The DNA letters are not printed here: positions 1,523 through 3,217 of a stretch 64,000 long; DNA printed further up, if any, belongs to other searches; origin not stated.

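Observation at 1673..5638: Tandem duplication of a two-gene module: Bateman (CBS-pair) protein + ArsB/NhaD-superfamily permease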

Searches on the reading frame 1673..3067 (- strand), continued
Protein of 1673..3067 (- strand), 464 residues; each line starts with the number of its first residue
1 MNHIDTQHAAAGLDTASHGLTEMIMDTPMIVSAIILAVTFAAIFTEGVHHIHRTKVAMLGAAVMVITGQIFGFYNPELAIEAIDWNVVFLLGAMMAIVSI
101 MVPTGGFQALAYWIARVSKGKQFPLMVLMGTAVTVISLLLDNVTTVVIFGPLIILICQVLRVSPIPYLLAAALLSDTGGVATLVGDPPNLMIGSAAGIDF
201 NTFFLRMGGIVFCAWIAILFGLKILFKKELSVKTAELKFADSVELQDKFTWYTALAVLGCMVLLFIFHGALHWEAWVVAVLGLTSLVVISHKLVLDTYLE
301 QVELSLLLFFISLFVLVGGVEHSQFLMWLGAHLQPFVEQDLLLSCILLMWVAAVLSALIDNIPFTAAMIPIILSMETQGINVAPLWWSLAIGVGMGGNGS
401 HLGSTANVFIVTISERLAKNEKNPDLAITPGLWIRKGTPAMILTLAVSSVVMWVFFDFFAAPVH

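Call 83: search_solved_structures(query=window:1673-3067:-, max_evalue=1, show_alignments=5)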
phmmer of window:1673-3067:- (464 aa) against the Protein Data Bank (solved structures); distinct sequences matched with E-value up to 1: 5.
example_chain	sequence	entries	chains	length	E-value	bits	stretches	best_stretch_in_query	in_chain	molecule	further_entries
4f35_D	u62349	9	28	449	1.6e-07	33.9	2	46-268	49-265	Transporter, NadC family | DASS family sodium-coupled anion symporter | VcINDY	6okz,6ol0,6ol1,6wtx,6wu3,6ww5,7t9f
9n5n_A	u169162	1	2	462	1.8e-07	33.8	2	51-268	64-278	Transporter, NadC family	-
5ul7_A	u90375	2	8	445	2.2e-07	33.5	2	46-268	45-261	Transporter, NadC family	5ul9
5uld_A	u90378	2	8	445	5.5e-07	32.2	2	46-268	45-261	Transporter, NadC family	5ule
10tp_A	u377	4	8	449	0.00034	23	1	57-449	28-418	Arsenical pump membrane protein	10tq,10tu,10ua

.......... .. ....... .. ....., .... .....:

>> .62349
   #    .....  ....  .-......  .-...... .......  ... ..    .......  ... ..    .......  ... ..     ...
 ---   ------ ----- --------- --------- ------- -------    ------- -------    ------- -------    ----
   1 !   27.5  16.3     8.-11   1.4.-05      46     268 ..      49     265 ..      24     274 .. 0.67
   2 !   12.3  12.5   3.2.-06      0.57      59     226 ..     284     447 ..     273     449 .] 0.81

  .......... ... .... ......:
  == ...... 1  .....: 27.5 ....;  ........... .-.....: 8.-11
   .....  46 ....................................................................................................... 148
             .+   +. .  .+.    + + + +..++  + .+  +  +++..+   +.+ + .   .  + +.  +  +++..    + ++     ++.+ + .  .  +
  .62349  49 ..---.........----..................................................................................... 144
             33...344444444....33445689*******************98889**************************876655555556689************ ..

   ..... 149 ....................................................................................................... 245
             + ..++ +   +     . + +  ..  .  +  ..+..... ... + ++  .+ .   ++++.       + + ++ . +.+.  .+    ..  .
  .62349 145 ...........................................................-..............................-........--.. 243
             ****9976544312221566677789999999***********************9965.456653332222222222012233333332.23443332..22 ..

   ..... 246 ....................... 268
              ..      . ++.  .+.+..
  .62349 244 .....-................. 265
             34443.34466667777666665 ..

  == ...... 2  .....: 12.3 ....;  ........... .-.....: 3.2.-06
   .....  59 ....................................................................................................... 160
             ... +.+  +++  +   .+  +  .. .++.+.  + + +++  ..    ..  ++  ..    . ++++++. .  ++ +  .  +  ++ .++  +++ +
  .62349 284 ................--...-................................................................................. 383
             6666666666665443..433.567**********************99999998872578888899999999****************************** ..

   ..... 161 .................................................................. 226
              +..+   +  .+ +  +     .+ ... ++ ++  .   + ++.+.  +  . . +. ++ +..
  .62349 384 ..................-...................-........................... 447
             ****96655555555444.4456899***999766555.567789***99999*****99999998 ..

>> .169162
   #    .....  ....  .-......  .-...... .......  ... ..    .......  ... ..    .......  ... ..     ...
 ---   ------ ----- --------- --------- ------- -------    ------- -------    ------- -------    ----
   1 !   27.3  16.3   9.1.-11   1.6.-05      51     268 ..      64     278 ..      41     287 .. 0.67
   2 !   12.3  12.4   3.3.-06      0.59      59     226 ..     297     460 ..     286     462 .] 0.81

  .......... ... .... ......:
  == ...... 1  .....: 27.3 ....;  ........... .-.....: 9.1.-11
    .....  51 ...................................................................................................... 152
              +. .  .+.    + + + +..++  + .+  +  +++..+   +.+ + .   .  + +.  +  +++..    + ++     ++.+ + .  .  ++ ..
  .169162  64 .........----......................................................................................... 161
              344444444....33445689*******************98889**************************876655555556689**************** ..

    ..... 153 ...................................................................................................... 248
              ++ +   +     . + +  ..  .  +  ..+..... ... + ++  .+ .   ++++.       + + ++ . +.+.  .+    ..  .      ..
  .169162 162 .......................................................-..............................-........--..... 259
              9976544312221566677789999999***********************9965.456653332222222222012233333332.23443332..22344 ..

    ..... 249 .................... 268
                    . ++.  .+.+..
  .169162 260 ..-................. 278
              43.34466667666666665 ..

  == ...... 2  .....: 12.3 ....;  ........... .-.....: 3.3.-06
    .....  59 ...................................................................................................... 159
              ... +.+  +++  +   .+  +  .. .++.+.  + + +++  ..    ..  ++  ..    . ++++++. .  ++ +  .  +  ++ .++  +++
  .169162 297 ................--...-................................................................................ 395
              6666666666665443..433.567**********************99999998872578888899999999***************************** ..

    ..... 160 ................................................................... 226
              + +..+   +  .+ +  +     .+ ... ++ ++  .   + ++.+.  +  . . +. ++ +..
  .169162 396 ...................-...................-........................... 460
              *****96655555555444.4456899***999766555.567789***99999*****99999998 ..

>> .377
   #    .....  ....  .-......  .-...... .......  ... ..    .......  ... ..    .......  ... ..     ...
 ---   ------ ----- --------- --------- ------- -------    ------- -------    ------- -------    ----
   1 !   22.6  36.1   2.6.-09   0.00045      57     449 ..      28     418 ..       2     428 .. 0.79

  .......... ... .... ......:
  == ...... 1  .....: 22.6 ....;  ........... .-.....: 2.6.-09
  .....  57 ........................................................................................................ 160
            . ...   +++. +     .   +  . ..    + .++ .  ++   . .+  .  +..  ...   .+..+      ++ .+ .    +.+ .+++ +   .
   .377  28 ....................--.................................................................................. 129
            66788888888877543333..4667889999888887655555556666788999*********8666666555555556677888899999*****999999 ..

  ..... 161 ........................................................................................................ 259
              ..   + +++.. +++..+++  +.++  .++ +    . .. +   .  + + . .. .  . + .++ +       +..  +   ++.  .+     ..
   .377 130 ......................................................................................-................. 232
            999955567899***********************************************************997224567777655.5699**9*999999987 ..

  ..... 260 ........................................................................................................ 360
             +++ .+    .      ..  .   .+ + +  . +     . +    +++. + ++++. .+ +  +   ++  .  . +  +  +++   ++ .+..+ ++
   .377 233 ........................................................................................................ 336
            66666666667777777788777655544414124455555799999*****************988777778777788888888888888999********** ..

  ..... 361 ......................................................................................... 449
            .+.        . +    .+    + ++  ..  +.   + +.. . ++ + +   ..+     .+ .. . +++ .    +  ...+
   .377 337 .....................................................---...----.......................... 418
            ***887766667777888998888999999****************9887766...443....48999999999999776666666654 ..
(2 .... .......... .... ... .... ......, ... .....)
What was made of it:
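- On ArsB arsenite/antimonite efflux: D112 is replaced by V143 and N158 by D186, and there are extra Asp residues D141 and D360 (call 83, phmmer alignment to 10tp).
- N111, N337, S380 and D148 of LfArsB are conserved here (call 83). ArsB D112 is replaced by V143 and ArsB N158 by D186, and there are extra Asp residues at 141 and 360 (call 83).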
